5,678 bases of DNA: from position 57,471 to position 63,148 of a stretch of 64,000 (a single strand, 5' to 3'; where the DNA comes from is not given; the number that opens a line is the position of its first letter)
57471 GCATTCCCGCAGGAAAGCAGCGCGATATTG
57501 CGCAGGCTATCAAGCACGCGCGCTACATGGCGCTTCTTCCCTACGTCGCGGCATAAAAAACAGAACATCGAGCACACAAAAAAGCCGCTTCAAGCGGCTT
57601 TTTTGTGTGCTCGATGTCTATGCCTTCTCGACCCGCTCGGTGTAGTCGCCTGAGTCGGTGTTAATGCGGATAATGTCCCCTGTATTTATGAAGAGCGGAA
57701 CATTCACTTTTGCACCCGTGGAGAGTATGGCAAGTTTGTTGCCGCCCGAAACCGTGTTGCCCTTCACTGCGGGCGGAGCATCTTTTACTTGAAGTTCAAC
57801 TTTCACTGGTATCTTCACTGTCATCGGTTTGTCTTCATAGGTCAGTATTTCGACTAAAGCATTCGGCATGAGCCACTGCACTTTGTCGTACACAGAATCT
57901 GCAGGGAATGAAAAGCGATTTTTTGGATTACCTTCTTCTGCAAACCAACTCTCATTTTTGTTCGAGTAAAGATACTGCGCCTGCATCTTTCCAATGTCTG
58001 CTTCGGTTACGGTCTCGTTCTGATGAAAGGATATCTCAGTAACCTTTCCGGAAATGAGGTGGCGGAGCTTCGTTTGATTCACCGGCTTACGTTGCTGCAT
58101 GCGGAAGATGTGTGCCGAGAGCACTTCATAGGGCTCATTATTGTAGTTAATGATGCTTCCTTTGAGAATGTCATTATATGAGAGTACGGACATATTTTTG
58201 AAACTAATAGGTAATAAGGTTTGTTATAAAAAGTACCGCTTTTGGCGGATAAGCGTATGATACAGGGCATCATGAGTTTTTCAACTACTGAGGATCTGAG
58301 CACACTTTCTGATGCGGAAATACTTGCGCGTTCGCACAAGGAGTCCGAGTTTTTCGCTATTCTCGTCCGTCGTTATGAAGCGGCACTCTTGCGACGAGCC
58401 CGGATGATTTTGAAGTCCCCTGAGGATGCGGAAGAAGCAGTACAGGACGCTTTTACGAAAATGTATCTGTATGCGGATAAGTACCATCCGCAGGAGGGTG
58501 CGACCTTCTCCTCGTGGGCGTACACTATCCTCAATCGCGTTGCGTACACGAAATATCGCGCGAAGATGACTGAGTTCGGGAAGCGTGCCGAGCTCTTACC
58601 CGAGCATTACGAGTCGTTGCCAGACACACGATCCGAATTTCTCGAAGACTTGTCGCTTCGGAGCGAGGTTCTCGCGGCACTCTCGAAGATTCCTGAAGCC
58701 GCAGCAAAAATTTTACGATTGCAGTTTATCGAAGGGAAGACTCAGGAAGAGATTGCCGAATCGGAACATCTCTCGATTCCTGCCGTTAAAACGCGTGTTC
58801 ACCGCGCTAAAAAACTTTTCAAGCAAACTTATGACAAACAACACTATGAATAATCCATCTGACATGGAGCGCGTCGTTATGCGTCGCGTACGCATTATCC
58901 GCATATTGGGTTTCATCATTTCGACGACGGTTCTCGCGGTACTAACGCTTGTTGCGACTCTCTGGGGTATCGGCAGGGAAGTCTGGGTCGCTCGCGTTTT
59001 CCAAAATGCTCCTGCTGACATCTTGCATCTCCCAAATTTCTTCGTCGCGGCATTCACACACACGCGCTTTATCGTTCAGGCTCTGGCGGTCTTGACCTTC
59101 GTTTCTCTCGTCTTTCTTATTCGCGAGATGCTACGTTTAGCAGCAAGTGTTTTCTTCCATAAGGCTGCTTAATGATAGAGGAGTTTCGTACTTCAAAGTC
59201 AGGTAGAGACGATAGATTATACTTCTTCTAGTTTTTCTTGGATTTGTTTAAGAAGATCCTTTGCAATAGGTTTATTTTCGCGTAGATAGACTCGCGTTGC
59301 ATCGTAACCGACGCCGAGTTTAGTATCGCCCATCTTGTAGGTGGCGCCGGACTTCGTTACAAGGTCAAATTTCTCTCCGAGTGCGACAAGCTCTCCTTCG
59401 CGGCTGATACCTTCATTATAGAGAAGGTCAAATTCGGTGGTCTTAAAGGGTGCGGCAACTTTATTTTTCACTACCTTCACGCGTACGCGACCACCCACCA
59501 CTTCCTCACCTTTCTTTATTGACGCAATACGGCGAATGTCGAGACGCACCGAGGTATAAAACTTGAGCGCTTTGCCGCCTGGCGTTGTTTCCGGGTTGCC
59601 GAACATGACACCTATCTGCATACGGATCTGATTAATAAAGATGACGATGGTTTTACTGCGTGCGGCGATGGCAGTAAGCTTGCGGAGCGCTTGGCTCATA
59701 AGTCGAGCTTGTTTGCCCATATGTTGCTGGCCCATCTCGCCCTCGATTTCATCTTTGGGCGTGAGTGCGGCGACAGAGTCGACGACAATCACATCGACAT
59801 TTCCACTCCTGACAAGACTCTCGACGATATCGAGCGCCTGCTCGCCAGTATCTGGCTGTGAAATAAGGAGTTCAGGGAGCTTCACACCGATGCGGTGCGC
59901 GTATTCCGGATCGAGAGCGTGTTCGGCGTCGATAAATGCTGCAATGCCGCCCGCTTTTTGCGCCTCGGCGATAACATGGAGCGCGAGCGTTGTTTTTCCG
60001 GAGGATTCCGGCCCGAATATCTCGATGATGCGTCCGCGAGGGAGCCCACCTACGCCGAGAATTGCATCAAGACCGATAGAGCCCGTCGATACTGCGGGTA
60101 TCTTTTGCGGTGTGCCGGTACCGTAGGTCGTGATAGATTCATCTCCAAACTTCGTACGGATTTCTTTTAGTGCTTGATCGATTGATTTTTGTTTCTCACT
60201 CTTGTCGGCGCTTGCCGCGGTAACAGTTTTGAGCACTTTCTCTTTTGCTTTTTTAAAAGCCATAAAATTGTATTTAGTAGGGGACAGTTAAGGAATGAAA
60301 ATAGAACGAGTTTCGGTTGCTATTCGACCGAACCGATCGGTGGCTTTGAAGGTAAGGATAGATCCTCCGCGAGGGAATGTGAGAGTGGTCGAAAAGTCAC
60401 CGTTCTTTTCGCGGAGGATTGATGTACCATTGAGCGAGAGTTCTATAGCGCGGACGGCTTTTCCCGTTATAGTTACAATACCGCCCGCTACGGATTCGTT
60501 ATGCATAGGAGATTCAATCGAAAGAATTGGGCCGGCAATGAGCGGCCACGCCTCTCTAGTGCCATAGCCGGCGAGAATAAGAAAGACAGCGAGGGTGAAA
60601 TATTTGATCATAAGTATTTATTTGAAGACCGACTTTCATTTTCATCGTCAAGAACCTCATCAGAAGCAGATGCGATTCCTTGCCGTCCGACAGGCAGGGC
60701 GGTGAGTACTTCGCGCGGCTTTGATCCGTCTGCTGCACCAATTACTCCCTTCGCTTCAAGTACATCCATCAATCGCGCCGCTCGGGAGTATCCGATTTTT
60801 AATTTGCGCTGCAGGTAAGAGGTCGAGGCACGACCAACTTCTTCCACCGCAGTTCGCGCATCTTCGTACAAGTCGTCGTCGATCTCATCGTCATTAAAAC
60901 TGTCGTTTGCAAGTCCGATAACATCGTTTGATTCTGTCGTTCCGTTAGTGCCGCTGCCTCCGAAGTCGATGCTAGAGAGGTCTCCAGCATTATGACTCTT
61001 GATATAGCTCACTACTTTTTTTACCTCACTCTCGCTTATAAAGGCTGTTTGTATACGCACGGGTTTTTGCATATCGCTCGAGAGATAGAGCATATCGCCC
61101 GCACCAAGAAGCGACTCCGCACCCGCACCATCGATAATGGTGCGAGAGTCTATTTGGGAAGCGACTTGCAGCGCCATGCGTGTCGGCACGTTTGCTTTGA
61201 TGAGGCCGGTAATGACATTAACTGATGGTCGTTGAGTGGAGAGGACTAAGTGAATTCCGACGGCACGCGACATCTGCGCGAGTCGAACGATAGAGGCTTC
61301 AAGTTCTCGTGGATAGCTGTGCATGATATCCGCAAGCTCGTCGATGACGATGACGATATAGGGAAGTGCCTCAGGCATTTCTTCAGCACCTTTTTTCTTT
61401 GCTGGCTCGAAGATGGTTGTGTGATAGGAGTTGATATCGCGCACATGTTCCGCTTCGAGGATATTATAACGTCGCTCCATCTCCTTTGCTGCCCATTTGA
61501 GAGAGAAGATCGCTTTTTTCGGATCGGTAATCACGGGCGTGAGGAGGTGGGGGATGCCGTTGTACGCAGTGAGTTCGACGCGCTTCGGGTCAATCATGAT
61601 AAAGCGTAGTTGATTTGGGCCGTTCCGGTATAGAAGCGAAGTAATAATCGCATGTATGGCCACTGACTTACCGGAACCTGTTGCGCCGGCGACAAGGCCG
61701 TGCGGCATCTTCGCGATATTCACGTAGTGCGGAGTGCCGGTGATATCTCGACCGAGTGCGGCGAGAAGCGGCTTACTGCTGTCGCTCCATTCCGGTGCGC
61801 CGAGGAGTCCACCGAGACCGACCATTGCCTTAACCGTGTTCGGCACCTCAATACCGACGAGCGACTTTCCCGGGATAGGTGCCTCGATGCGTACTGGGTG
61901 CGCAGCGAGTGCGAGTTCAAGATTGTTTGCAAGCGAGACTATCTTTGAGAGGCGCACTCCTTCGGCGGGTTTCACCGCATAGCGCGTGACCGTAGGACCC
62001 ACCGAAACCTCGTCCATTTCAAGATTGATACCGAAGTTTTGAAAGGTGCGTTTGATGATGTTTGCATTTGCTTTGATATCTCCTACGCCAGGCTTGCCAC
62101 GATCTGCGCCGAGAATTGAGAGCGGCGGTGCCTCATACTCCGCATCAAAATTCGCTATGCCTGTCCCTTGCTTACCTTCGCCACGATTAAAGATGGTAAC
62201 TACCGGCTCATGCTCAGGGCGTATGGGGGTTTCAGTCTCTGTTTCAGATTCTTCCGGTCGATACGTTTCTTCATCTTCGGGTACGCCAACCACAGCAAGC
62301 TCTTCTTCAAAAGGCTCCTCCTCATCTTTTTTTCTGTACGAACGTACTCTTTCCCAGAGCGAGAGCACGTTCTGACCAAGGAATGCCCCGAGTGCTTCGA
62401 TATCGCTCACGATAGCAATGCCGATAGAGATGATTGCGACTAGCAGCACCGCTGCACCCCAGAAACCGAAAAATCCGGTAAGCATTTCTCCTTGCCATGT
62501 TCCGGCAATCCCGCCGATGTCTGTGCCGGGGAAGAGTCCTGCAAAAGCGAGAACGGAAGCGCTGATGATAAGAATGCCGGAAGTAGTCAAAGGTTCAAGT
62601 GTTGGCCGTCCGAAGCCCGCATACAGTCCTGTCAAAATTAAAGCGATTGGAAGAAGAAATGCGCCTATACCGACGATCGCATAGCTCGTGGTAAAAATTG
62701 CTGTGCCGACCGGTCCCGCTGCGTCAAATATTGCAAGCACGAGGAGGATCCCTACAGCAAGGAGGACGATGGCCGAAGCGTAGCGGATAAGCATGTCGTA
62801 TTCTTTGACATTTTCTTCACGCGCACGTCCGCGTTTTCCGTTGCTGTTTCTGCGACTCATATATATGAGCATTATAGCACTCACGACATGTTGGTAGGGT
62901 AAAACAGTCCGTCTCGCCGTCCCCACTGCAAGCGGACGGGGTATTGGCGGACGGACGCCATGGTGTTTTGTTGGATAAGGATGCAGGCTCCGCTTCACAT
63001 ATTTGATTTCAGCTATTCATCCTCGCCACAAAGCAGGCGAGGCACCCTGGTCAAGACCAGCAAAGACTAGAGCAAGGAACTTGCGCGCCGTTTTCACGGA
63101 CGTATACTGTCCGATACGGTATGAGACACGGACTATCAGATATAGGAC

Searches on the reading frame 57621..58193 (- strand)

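Call 93: search_protein_families(library=pfam, proteins=[window:57621-58193:-], max_evalue=0.00001)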
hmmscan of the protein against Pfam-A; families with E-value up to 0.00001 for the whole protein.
window:57621-58193:- (191 aa): 2 families
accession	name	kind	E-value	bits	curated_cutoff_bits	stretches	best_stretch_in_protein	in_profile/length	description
PF09285.17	Elong-fact-P_C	-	3.3e-23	81.6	25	1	132-187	1-56/56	Elongation factor P, C-terminal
PF08207.18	EFP_N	-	1.1e-10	41.8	23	1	6-62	2-58/58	Elongation factor P (EF-P) KOW-like domain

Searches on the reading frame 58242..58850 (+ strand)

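Call 65: search_protein_families(library=pfam, proteins=[window:58242-58850:+], max_evalue=0.001)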
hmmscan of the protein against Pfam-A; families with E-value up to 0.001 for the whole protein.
window:58242-58850:+ (203 aa): 3 families
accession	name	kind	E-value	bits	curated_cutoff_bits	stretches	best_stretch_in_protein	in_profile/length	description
PF04542.20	Sigma70_r2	-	2.5e-14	53.3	24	1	41-108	1-68/71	Sigma-70 region 2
PF08281.18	Sigma70_r4_2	-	4.1e-12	46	25.7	1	142-191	3-52/54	Sigma-70, region 4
PF04545.22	Sigma70_r4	-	4.4e-07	29.8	24.1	1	146-189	1-44/50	Sigma-70, region 4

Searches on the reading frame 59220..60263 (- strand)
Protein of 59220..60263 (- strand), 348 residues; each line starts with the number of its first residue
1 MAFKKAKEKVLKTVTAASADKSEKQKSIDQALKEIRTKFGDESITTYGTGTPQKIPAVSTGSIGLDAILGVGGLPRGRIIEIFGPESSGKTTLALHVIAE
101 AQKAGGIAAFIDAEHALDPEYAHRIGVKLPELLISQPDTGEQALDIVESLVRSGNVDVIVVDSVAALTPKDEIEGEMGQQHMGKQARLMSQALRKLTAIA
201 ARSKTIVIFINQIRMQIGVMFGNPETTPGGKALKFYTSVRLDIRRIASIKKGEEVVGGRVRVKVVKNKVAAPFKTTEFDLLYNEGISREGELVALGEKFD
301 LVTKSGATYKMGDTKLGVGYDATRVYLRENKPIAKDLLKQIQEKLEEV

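Call 66: find_homologous_proteins(query=window:59220-60263:-)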
Query window:59220-60263:- (348 aa): 8000 proteins with E <= 0.001 among 8000 candidates; the best 120 are listed.
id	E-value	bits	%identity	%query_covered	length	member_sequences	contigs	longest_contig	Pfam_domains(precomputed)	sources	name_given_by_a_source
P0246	4.0e-210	715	97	100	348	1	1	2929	PF06745.20,PF08423.18,PF00154.28,PF21096.3,PF27531.1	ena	-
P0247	8.2e-210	714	97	100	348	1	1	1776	PF06745.20,PF02283.23,PF08423.18,PF00154.28,PF21096.3,PF01637.25,PF27531.1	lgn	-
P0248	9.6e-208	707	95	100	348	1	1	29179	PF06745.20,PF08423.18,PF00154.28,PF21096.3,PF01637.25,PF27531.1,PF13481.13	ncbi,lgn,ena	-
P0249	5.6e-207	704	95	100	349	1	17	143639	PF06745.20,PF02283.23,PF08423.18,PF00154.28,PF21096.3,PF01637.25,PF27531.1,PF13481.13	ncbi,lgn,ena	-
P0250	1.4e-206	703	95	100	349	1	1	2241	PF06745.20,PF02283.23,PF08423.18,PF00154.28,PF21096.3,PF01637.25,PF27531.1,PF13481.13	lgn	-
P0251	5.4e-206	701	95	100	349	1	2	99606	PF06745.20,PF08423.18,PF00154.28,PF21096.3,PF01637.25,PF27531.1,PF13481.13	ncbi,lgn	-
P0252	6.7e-205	697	94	100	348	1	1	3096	PF06745.20,PF08423.18,PF00154.28,PF21096.3,PF01637.25,PF27531.1,PF13481.13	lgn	-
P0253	2.2e-201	686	92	100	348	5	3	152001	PF06745.20,PF08423.18,PF00154.28,PF21096.3,PF01637.25,PF27531.1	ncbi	-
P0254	2.5e-201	686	93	100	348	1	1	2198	PF06745.20,PF08423.18,PF00154.28,PF21096.3,PF01637.25,PF27531.1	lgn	-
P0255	6.2e-201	684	92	100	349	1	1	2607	PF06745.20,PF08423.18,PF00154.28,PF21096.3,PF27531.1,PF13481.13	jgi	jgi:recombination protein RecA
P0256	2.8e-200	682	93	100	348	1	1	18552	PF06745.20,PF02283.23,PF08423.18,PF00154.28,PF21096.3,PF01637.25,PF27531.1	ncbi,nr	ncbi:recombinase RecA [Patescibacteria group bacterium]|nr:recombinase RecA [Patescibacteria group b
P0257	4.6e-200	682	91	100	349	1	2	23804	PF06745.20,PF02283.23,PF08423.18,PF00154.28,PF21096.3,PF01637.25,PF27531.1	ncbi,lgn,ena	-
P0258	1.5e-199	680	92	99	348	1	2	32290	PF06745.20,PF02283.23,PF08423.18,PF00154.28,PF21096.3,PF01637.25,PF27531.1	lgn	-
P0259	3.9e-199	679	91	100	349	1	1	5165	PF06745.20,PF08423.18,PF00154.28,PF21096.3,PF01637.25,PF27531.1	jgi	jgi:recombination protein RecA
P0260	6.6e-199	678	92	99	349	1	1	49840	PF06745.20,PF02283.23,PF08423.18,PF00154.28,PF21096.3,PF01637.25,PF27531.1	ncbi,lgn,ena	-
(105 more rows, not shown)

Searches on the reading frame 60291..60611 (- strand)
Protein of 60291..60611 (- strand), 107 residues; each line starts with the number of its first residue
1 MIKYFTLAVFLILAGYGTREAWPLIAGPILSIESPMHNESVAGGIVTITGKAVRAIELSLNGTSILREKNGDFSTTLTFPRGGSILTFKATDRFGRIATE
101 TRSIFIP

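Call 65: search_protein_families(library=pfam, proteins=[window:60291-60611:-], max_evalue=0.001)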
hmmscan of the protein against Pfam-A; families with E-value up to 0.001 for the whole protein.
window:60291-60611:- (107 aa): 2 families
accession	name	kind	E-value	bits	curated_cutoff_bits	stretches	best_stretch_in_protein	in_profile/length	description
PF09136.16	Glucodextran_B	-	1.4e-07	31.7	27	1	28-105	1-80/83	Glucodextranase, domain B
PF17957.7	Big_7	-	0.00035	21.6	24.1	1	28-80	1-59/70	Bacterial Ig domain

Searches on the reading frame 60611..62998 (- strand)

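Call 65: search_protein_families(library=pfam, proteins=[window:60611-62998:-], max_evalue=0.001)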
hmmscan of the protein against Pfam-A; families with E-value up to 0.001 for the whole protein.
window:60611-62998:- (796 aa): 5 families
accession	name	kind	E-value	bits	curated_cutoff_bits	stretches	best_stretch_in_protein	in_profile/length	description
PF01580.24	FtsK_SpoIIIE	-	1.8e-61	207.8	24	1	401-593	8-221/221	FtsK/SpoIIIE family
PF17854.6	FtsK_alpha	-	1.2e-26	93.3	22.9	1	305-387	19-101/101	FtsK alpha domain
PF09397.16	FtsK_gamma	-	3.7e-25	87.9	30.6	1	707-766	3-62/63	Ftsk gamma domain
PF01935.23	DUF87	-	6.1e-05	23.7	23.2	1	420-560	10-102/220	Helicase HerA, central domain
PF13491.11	FtsK_4TM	-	0.00077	19.6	23.1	1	92-203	45-164/171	4TM region of DNA translocase FtsK/SpoIIIE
